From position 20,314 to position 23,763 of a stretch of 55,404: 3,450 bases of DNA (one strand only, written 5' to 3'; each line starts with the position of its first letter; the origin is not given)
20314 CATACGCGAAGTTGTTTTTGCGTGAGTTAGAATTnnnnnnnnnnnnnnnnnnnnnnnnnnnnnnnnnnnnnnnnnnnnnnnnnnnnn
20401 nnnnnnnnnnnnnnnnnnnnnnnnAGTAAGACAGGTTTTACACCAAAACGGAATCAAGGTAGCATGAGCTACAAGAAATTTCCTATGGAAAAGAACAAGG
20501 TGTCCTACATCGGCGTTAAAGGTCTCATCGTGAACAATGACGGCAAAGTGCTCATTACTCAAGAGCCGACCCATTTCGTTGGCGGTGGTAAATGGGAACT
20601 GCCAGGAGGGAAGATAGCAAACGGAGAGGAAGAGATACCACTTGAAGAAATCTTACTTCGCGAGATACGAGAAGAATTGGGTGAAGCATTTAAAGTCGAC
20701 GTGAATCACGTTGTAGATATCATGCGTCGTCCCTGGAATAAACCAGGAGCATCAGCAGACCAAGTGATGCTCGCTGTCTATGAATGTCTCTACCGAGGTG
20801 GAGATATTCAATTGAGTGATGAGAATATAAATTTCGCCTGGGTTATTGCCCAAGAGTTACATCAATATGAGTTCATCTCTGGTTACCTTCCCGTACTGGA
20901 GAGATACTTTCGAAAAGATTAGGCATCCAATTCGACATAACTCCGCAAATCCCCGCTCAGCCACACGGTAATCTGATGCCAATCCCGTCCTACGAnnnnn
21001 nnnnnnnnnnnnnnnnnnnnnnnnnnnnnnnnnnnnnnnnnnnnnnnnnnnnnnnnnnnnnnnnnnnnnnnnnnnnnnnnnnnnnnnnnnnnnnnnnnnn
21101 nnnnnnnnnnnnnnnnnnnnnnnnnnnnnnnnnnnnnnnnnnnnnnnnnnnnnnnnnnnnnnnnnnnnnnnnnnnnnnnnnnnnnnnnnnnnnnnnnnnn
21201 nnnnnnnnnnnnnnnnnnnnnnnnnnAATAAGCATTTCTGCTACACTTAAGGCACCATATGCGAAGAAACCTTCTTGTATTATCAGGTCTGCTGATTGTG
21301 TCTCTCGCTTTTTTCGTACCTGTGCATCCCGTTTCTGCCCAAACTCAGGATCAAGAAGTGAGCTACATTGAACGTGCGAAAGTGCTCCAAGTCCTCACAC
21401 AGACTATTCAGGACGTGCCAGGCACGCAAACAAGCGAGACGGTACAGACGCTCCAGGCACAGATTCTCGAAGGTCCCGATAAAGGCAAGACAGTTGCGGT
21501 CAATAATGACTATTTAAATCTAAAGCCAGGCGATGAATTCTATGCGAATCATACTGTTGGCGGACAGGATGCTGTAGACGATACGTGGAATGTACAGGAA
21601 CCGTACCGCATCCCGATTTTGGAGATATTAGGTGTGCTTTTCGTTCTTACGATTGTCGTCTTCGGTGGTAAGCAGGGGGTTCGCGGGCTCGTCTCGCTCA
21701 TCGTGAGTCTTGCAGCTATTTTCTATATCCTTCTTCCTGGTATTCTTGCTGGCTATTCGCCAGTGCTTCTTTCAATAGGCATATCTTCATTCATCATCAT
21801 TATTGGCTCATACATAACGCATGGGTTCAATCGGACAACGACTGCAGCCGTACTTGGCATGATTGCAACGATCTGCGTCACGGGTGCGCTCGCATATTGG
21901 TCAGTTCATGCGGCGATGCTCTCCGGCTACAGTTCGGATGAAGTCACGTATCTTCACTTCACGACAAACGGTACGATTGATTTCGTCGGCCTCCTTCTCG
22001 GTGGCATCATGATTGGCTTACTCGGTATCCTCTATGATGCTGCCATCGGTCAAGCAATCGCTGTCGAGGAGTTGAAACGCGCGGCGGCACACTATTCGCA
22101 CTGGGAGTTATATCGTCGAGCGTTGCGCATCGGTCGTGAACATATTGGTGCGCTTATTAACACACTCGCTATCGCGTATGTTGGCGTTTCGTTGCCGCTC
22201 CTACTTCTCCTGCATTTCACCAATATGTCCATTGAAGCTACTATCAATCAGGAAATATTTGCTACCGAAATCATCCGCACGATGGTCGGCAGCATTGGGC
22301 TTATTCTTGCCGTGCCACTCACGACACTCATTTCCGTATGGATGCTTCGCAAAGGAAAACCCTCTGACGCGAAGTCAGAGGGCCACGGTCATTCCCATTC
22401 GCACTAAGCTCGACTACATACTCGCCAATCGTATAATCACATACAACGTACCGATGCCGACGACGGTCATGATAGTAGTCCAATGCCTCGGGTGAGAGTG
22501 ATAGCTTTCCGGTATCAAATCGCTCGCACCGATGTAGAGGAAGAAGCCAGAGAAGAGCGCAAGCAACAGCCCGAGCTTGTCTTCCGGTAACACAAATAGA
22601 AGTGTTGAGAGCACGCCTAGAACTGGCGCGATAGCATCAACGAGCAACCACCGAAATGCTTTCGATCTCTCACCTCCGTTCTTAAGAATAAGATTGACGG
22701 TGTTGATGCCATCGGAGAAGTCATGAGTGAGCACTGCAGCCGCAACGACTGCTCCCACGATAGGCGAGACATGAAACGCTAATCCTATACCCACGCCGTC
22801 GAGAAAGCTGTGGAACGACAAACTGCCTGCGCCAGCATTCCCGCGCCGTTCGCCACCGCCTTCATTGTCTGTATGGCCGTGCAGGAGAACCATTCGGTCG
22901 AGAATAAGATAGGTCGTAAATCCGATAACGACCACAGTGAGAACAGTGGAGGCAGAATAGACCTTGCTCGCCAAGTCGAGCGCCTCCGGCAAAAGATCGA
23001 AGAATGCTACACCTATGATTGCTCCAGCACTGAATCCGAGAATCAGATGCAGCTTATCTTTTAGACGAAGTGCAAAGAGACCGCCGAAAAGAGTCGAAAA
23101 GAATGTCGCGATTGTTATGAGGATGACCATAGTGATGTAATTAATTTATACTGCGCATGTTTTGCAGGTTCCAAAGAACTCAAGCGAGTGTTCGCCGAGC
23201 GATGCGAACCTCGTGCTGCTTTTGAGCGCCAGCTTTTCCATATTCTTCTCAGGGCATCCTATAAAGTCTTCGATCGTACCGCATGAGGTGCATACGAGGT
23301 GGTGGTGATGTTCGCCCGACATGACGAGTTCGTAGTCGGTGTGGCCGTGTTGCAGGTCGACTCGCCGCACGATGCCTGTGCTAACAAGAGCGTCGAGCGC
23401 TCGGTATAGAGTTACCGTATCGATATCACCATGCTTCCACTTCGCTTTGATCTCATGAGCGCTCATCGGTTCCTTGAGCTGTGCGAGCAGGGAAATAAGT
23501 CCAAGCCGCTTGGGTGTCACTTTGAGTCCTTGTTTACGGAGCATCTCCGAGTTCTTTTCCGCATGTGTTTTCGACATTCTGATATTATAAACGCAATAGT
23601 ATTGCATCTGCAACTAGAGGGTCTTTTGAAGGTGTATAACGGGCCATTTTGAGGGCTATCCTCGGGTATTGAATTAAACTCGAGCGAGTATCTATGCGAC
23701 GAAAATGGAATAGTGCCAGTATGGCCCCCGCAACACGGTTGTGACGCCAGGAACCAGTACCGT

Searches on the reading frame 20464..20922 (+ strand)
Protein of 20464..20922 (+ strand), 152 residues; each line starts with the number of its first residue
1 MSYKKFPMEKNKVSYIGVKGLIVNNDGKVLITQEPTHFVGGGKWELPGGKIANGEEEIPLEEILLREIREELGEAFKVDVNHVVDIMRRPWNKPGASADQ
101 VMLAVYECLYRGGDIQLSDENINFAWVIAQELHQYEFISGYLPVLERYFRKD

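Call 17: search_protein_families(library=pfam, proteins=[window:20464-20922:+], max_evalue=0.01)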
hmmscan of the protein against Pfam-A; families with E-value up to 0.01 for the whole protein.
window:20464-20922:+ (152 aa): 2 families
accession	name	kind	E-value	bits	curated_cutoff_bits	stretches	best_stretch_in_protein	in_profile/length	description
PF00293.34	NUDIX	-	1.7e-11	44.7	21.1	1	18-143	6-129/134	NUDIX domain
PF14815.12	NUDIX_4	-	8.1e-09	35.7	35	1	20-82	3-63/113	NUDIX domain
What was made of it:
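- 20464..20922 (+): Cassette 1 cargo: NUDIX hydrolase. Pfam PF00293 (call 17).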

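Call 24: search_protein_families(library=ncbifam, proteins=[window:20464-20922:+], max_evalue=0.01)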
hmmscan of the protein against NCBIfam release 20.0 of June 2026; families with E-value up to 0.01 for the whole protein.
window:20464-20922:+ (152 aa): 8 families
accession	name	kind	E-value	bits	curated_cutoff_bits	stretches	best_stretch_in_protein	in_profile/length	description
NF006530.0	PRK08999.1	equivalog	2.3e-17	63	245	1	18-146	9-126/315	Nudix family hydrolase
NF012016.0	PRK15472.1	equivalog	2e-12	47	95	1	22-137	10-127/141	nucleoside triphosphatase NudI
NF007834.0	PRK10546.1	equivalog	9.5e-12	44.9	156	1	16-149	4-126/135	pyrimidine (deoxy)nucleoside triphosphate diphosphatase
TIGR00586.1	mutt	equivalog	5.3e-11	42.6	97.9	1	14-146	5-125/129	8-oxo-dGTP diphosphatase MutT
NF008044.0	PRK10776.1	equivalog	4.6e-09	36.2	148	1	20-92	9-74/130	8-oxo-dGTP diphosphatase MutT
NF003787.0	PRK05379.1-4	equivalog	0.0034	16.4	449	1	11-75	204-263/346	bifunctional nicotinamide-nucleotide adenylyltransferase/Nudix hydroxylase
NF001938.0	PRK00714.1-5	equivalog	0.0038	16.6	116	1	17-74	14-74/172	RNA pyrophosphohydrolase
NF001299.0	PRK00241.1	equivalog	0.0055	16.2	158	1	23-131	142-237/263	NAD(+) diphosphatase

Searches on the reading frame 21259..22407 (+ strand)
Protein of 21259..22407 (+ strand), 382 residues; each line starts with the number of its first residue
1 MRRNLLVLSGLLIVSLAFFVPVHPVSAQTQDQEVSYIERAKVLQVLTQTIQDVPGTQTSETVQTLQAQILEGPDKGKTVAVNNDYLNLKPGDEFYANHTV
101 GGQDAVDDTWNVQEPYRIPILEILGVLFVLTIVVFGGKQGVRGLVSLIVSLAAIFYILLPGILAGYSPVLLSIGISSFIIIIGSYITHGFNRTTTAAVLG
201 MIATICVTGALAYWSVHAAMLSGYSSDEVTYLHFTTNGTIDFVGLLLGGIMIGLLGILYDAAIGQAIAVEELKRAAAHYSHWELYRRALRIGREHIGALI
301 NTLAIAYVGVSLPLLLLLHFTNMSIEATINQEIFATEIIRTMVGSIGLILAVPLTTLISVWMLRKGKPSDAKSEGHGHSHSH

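Call 17: search_protein_families(library=pfam, proteins=[window:21259-22407:+], max_evalue=0.01)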
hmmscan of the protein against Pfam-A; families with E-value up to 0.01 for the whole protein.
window:21259-22407:+ (382 aa): 1 family
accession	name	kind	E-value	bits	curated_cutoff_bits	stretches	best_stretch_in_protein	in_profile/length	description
PF07907.16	YibE_F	-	7.8e-66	222.5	27.2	1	123-361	3-241/241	YibE/F-like protein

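Call 24: search_protein_families(library=ncbifam, proteins=[window:21259-22407:+], max_evalue=0.01)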
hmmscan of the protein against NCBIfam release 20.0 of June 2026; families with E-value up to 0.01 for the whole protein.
window:21259-22407:+ (382 aa): 0 families

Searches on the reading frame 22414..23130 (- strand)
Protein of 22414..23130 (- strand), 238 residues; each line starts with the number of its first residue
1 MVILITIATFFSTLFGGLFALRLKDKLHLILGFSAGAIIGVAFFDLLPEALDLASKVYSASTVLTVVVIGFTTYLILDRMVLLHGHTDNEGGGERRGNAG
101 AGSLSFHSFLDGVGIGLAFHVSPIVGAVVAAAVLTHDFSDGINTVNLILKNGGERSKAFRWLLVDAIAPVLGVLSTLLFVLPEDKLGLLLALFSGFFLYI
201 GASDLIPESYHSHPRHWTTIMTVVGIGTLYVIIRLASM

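Call 11: search_protein_families(library=pfam, proteins=[window:22414-23130:-])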
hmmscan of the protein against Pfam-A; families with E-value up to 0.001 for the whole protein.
window:22414-23130:- (238 aa): 1 family
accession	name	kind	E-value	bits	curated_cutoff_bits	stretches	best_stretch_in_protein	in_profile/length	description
PF02535.28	Zip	-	1e-20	74.7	35.1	2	103-228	184-318/323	ZIP Zinc transporter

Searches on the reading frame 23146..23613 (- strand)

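Call 11: search_protein_families(library=pfam, proteins=[window:23146-23613:-])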
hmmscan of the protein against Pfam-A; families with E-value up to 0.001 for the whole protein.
window:23146-23613:- (155 aa): 2 families
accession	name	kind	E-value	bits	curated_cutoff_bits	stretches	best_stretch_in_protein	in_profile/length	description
PF01475.25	FUR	-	6.1e-21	75.2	23.1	1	27-131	1-107/121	Ferric uptake regulator family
PF08100.18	Dimerisation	-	0.00068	19.9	25.6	1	36-94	27-81/93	O-methyltransferase dimerisation domain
